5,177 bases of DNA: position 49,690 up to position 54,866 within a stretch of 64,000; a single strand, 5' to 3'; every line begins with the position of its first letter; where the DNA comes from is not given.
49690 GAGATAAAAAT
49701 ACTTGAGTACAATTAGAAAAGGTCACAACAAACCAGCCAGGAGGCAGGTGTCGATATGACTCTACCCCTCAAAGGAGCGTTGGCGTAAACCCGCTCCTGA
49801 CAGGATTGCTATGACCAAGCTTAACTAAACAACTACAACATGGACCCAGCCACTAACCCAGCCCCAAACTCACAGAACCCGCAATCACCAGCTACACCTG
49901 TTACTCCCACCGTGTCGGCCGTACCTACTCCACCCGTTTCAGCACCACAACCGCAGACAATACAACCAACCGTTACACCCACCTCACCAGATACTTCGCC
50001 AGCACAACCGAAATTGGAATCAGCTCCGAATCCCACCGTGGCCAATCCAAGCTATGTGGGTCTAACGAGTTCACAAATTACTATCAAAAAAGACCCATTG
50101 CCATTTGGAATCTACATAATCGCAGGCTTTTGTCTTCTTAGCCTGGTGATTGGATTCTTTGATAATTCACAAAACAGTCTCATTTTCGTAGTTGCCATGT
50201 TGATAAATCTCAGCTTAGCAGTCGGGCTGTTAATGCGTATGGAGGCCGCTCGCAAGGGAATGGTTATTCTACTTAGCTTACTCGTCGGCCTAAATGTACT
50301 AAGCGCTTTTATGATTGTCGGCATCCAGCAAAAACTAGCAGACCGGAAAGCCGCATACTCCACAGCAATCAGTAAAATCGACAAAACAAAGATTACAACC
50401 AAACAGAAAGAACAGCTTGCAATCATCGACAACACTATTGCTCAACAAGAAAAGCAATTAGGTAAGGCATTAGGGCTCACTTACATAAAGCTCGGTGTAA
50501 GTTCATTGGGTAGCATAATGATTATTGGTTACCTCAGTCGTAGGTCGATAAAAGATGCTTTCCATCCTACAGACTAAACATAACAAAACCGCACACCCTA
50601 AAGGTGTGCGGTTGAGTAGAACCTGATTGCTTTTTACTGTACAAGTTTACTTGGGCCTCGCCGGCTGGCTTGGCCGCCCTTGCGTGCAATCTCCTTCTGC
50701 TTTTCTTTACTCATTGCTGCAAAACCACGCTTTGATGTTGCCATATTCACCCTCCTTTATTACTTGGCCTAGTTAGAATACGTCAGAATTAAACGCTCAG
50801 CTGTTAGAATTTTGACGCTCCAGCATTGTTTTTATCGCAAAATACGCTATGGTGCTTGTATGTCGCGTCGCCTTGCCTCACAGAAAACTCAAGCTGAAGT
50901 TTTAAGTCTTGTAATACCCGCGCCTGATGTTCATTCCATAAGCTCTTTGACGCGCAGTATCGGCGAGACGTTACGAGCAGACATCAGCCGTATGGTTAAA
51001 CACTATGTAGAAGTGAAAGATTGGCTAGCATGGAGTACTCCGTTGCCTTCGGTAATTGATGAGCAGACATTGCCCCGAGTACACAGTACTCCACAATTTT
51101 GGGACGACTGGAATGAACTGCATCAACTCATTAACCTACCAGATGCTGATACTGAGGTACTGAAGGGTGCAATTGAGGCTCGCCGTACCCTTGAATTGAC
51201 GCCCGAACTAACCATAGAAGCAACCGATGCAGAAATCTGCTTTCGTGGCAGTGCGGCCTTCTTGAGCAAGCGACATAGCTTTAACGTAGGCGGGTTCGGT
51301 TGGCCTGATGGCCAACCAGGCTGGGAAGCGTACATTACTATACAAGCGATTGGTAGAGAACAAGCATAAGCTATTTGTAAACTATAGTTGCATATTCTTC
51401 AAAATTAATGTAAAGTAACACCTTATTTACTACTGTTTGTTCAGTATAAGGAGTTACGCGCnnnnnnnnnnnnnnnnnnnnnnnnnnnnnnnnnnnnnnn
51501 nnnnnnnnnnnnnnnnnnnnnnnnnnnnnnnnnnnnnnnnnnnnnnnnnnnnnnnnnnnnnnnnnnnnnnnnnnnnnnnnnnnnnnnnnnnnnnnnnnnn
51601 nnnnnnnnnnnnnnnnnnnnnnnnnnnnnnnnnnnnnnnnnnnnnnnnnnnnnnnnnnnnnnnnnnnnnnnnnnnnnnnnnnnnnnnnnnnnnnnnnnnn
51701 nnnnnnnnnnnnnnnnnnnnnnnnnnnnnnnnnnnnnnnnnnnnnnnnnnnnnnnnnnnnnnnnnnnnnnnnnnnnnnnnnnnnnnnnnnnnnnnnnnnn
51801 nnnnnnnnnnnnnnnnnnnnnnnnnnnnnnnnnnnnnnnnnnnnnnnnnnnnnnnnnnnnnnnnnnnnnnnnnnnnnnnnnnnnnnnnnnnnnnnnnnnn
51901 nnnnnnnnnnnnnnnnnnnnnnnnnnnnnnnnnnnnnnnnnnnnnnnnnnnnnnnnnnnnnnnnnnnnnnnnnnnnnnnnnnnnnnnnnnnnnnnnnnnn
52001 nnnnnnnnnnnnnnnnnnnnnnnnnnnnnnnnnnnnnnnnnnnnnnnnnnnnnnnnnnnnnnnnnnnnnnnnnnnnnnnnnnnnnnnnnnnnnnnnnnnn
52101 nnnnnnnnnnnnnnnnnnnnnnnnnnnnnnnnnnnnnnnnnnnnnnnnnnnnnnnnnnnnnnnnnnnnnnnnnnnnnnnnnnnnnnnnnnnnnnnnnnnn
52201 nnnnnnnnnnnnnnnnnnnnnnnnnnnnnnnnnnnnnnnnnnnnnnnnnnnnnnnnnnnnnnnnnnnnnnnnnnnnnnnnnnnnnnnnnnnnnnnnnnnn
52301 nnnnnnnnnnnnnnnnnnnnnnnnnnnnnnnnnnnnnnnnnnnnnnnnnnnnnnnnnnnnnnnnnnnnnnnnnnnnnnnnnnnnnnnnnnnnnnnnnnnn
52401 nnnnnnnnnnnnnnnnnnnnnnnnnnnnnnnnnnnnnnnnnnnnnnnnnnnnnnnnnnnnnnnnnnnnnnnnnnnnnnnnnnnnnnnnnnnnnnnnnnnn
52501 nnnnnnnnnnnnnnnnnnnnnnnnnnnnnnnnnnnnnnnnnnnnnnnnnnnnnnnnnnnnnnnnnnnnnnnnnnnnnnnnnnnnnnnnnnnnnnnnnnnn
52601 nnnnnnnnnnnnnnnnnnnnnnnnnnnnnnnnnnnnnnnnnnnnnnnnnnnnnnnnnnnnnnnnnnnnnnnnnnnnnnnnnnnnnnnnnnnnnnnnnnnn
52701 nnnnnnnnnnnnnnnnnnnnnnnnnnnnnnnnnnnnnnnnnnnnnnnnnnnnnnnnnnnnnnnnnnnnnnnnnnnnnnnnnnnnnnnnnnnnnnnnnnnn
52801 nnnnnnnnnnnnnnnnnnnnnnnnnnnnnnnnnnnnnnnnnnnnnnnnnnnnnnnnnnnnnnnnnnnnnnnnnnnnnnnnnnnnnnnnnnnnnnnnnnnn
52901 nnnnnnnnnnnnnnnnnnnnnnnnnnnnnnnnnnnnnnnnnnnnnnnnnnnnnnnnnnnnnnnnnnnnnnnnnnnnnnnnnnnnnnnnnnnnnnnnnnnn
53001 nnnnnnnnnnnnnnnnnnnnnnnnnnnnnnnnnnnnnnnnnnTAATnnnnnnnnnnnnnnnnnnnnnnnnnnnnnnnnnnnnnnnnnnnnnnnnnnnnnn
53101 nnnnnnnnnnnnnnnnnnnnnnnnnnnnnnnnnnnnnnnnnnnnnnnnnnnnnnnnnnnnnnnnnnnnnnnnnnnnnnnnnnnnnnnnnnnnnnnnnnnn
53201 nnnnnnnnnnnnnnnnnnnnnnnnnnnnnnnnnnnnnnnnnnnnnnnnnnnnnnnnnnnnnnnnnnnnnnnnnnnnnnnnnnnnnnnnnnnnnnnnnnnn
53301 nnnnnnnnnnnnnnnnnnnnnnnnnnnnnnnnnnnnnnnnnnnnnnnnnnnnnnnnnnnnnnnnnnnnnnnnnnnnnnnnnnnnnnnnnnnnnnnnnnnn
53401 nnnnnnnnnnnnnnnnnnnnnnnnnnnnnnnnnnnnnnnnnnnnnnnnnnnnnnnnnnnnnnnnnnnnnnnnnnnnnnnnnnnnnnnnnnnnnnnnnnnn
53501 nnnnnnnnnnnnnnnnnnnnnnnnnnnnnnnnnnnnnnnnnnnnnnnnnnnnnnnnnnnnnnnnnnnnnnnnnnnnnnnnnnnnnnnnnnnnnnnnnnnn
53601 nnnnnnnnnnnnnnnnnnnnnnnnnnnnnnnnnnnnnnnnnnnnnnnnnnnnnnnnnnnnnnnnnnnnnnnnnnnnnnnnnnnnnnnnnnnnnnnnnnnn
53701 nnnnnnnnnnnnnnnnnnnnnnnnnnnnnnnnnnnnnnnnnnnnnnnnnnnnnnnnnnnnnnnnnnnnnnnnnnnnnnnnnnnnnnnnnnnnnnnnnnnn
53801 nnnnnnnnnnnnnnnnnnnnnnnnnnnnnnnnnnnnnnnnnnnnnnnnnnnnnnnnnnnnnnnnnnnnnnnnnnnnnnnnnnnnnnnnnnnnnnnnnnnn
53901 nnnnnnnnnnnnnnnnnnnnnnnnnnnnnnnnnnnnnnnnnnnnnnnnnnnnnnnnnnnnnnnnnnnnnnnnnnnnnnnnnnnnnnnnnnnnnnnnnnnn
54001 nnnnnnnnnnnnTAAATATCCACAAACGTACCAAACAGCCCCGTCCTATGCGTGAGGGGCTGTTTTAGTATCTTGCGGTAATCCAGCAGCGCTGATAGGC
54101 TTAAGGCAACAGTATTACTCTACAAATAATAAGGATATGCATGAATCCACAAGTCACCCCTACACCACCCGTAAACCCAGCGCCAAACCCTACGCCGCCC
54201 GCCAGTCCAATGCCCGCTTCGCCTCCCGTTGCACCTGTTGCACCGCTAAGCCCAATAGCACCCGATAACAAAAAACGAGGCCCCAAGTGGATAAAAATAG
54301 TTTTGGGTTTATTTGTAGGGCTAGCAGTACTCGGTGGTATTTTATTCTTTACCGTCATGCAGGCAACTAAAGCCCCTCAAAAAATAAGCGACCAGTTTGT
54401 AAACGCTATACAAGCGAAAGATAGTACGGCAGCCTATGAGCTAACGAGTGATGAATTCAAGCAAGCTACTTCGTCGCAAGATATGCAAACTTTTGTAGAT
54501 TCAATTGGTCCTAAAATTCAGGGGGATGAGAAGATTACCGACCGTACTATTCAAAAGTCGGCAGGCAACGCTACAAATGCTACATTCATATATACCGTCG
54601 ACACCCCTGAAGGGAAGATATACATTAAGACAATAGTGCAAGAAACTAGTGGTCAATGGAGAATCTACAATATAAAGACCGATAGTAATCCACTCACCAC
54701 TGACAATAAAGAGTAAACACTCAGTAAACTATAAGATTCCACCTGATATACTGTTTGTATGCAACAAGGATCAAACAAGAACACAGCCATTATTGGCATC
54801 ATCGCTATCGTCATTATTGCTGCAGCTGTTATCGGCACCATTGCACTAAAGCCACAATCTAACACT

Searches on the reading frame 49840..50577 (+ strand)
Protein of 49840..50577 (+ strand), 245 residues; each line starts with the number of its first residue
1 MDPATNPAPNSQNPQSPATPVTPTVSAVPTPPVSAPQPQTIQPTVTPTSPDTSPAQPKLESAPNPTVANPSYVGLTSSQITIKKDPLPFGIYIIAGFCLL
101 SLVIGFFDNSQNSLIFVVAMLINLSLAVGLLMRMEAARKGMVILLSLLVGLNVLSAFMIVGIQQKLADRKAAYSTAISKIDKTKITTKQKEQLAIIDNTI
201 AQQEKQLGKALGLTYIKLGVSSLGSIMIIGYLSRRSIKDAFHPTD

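Call 27: search_protein_families(library=pfam, proteins=[window:49840-50577:+], max_evalue=0.1)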
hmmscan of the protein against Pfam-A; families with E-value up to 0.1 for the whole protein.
window:49840-50577:+ (245 aa): 1 family
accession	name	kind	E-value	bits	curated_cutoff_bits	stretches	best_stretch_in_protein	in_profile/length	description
PF24908.1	Ig_SIBA-E_2nd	-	0.057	14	27.8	0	47-102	37-89/117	Integrin beta-like protein A-E, second Ig-like domain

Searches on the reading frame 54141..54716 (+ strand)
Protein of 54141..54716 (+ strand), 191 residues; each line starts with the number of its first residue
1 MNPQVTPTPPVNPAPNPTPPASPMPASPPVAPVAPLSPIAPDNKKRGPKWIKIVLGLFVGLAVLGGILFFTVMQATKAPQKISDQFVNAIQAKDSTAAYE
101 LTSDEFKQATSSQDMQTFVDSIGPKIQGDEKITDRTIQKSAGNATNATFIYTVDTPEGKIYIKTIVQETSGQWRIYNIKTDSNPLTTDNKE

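Call 27: search_protein_families(library=pfam, proteins=[window:54141-54716:+], max_evalue=0.1)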
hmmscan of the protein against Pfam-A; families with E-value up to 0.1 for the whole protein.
window:54141-54716:+ (191 aa): 3 families
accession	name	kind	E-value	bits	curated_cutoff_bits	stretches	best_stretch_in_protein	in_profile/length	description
PF05223.17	MecA_N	-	2.9e-05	24.8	22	1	79-175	2-102/117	NTF2-like N-terminal transpeptidase domain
PF16156.12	DUF4864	-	0.00021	22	27.1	1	82-180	12-109/117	Domain of unknown function (DUF4864)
PF13026.12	DUF3887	-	0.02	16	31.8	1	83-140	1-58/91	Protein of unknown function (DUF3887)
